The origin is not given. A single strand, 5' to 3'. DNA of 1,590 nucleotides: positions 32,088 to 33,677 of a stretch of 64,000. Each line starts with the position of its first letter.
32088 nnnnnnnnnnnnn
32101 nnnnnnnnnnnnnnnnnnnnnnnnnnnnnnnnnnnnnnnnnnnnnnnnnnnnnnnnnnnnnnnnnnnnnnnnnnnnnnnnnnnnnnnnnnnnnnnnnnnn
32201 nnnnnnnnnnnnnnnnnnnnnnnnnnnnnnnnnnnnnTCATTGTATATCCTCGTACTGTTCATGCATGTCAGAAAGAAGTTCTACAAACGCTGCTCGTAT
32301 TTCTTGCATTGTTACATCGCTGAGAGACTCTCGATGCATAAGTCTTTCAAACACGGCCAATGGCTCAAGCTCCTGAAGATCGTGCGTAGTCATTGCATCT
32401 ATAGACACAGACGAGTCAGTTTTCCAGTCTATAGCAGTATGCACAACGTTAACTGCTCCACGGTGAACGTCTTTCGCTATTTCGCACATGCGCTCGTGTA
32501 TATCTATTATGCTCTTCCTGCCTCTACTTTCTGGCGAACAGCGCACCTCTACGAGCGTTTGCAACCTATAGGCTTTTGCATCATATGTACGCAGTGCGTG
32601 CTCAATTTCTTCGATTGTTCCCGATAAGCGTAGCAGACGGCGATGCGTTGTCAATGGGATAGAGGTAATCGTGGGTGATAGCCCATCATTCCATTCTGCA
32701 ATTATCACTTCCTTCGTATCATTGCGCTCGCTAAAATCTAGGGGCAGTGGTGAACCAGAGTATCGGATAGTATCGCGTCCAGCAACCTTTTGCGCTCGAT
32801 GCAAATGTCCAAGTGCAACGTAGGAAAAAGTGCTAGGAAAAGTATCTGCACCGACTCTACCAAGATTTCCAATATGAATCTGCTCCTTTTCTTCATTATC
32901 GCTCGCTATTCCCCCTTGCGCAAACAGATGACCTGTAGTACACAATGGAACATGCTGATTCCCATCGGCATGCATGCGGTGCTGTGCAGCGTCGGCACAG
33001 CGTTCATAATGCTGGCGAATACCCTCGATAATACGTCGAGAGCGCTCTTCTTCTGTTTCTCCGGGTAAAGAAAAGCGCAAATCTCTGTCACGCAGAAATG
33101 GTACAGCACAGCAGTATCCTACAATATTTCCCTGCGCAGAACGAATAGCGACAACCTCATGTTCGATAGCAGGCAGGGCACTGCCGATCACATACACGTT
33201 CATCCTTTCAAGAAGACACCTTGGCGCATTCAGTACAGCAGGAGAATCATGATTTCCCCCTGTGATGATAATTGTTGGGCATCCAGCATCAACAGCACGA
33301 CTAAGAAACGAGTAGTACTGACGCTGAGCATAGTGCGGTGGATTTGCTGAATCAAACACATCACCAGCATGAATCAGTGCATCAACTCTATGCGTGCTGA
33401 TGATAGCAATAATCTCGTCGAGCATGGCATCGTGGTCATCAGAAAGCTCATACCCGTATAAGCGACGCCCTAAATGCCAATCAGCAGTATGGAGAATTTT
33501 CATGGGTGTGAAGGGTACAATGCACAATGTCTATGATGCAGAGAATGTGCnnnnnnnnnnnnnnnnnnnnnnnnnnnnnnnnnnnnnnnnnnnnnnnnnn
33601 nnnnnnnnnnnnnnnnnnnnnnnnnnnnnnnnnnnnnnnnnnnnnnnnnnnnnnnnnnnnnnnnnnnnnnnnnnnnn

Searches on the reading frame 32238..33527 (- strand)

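Call 9: search_protein_families(library=pfam, proteins=[window:32238-33527:-], max_evalue=0.001)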
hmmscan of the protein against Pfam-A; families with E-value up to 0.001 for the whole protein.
window:32238-33527:- (429 aa): 2 families
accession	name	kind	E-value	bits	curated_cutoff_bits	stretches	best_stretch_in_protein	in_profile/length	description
PF00149.33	Metallophos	-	1.2e-10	42.5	21.5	1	9-97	1-77/191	Calcineurin-like phosphoesterase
PF12850.12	Metallophos_2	-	0.00015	22.2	27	0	9-124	1-60/154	Calcineurin-like phosphoesterase superfamily domain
